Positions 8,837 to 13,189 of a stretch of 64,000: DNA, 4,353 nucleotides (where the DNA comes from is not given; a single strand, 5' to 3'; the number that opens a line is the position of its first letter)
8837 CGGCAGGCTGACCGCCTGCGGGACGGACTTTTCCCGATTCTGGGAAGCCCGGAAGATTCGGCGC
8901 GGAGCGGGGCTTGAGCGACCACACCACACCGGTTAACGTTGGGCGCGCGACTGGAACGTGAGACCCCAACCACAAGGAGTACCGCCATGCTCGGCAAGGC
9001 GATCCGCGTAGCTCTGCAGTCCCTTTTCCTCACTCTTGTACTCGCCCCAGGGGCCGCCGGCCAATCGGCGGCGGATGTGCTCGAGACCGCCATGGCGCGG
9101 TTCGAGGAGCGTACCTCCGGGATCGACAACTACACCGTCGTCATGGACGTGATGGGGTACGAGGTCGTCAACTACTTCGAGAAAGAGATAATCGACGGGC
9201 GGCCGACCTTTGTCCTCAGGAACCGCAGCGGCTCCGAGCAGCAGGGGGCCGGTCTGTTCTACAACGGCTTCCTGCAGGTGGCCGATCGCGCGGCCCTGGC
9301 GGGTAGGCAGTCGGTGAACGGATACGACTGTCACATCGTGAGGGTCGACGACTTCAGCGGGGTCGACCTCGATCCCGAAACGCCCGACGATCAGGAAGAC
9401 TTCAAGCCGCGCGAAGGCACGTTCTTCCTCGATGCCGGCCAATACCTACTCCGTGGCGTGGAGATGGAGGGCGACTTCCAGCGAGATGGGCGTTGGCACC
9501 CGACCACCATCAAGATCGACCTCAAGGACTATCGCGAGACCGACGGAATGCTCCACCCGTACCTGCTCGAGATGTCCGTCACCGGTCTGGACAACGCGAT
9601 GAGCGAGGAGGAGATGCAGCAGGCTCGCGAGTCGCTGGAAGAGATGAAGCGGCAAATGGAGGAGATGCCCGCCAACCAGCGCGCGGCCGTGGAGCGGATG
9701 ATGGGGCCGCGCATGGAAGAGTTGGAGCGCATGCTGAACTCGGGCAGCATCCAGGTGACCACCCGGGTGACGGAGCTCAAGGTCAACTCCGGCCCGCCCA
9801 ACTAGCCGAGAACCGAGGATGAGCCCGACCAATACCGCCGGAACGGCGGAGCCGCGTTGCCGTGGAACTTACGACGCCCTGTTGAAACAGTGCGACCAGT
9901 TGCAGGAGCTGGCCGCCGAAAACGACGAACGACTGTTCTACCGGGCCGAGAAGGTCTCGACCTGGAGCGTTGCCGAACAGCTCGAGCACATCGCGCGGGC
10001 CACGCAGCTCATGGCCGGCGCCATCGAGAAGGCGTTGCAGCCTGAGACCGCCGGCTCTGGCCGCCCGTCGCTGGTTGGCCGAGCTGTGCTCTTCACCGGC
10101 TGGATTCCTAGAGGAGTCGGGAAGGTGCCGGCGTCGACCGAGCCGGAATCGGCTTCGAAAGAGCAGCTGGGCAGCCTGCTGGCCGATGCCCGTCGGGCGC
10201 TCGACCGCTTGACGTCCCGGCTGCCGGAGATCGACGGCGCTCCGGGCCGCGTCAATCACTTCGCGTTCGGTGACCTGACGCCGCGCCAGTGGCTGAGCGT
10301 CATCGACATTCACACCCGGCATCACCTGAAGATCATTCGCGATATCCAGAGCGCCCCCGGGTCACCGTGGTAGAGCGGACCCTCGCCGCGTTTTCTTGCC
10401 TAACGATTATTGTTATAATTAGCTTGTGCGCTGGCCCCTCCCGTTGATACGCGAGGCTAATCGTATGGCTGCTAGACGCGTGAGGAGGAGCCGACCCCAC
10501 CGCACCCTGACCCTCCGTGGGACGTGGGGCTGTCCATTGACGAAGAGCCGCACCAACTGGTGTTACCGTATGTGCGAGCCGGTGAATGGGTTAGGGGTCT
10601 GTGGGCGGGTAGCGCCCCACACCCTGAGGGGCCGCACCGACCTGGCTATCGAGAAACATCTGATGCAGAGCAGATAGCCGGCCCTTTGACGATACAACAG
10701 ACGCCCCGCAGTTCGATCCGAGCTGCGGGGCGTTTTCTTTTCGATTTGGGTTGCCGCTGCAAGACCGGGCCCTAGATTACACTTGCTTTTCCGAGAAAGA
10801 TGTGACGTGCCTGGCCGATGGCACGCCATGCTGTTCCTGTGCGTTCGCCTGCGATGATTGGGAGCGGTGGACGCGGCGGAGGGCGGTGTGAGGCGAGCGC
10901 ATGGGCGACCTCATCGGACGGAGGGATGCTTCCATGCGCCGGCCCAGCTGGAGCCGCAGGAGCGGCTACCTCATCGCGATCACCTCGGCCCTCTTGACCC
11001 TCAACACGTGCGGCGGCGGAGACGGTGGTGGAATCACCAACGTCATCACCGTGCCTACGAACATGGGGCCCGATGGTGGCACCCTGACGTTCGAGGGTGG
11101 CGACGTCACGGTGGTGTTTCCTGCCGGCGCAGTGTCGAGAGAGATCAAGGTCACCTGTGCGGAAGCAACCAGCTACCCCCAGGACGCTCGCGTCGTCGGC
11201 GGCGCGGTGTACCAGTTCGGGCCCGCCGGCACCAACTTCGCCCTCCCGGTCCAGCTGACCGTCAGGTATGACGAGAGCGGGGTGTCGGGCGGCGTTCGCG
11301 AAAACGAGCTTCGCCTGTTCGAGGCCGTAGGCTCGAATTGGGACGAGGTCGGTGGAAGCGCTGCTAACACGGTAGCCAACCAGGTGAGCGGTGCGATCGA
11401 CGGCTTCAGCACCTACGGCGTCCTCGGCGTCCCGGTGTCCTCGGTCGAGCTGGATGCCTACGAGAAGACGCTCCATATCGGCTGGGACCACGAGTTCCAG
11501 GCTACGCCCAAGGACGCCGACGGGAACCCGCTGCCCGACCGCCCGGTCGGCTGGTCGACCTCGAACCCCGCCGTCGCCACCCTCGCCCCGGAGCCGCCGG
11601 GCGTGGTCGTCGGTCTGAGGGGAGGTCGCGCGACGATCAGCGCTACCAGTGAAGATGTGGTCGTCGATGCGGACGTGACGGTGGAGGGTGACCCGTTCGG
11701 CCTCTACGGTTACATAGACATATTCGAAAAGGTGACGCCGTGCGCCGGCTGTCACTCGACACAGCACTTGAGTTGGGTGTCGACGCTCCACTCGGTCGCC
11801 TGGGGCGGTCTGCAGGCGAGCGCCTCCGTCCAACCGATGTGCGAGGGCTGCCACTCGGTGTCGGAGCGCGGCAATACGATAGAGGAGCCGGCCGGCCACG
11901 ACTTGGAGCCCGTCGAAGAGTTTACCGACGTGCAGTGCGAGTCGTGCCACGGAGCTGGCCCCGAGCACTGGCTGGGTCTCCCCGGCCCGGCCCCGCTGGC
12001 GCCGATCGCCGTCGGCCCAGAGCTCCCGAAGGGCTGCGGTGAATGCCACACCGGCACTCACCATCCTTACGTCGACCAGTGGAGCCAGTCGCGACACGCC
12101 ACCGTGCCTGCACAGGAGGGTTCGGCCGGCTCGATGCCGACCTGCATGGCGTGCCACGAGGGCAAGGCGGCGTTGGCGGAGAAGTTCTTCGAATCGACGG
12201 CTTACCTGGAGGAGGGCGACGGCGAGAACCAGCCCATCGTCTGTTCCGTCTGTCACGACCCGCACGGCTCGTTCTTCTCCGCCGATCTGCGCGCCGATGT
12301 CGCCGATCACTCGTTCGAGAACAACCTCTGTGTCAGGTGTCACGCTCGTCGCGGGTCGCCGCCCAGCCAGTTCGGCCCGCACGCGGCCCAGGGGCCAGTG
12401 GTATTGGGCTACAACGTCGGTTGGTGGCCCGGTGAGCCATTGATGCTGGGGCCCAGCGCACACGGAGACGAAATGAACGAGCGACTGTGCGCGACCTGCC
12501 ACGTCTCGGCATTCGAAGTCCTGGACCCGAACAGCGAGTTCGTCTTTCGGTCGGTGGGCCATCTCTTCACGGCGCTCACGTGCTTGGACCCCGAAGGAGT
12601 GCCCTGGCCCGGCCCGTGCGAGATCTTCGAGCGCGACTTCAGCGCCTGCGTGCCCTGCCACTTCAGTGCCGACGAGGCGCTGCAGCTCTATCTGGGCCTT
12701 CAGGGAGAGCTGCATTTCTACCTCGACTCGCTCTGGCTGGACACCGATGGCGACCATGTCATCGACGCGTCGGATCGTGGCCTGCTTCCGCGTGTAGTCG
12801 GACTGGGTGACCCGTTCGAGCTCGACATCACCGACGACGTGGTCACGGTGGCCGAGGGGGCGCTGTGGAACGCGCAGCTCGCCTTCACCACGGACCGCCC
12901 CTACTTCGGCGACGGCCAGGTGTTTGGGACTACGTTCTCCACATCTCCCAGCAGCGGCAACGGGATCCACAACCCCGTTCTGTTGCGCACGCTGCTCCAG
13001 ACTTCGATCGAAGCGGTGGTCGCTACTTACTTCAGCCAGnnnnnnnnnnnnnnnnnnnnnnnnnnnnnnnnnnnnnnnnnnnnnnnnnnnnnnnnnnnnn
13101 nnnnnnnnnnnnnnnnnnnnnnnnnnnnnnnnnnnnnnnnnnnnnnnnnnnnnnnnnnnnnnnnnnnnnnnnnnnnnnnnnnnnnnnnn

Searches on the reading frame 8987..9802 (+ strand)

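Call 59: search_protein_families(library=pfam, proteins=[window:8987-9802:+], max_evalue=0.1)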
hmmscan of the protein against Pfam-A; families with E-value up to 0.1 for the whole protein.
window:8987-9802:+ (272 aa): 2 families
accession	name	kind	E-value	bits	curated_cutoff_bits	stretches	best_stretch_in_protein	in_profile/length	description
PF20882.2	Sos7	-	0.044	14.4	27.3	1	197-235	30-68/75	Kinetochore protein Sos7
PF15604.11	Ntox15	-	0.047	14.2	22.5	0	203-262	19-84/153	Novel toxin 15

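Call 82: search_protein_families(library=padloc, proteins=[window:8987-9802:+], max_evalue=0.01)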
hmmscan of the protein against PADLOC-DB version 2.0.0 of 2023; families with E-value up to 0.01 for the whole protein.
window:8987-9802:+ (272 aa): 0 families

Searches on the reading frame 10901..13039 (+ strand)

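Call 59: search_protein_families(library=pfam, proteins=[window:10901-13039:+], max_evalue=0.1)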
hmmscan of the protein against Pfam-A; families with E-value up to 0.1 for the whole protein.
window:10901-13039:+ (713 aa): 9 families
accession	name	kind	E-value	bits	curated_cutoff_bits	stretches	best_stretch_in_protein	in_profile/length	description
PF22113.1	Mtrc-MtrF_II-IV_dom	-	5.6e-10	39.5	30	2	373-457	78-168/176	Outer membrane cytochrome MtrC/MtrF-like, domains II/IV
PF14522.11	Cytochrome_C7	-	1e-06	28.9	24.8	2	377-452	14-66/67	Cytochrome c7 and related cytochrome c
PF02369.22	Big_1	-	2.3e-05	24.8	34.9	1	198-252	20-70/93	Bacterial Ig-like domain (group 1)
PF09699.15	Paired_CXXCH_1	-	3.2e-05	23.9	20.6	1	448-483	9-38/41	Doubled CXXCH motif (Paired_CXXCH_1)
PF14537.11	Cytochrom_c3_2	-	4.1e-05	24.4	25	1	379-481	9-78/79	Cytochrome c3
PF00791.26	ZU5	-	8.8e-05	23.2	21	1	55-123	5-80/97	ZU5 domain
PF02368.24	Big_2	-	0.00012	22.4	22.8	1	179-261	2-79/79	Bacterial Ig-like domain (group 2)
PF13435.11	Cytochrome_C554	-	0.00018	22.8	20.8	1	281-351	2-84/84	Cytochrome c554 and c-prime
PF02085.21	Cytochrom_CIII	-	0.085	13.6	22.9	0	342-452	29-101/101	Class III cytochrome C family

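Call 82: search_protein_families(library=padloc, proteins=[window:10901-13039:+], max_evalue=0.01)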
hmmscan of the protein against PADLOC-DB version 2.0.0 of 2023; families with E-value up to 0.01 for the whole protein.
window:10901-13039:+ (713 aa): 0 families
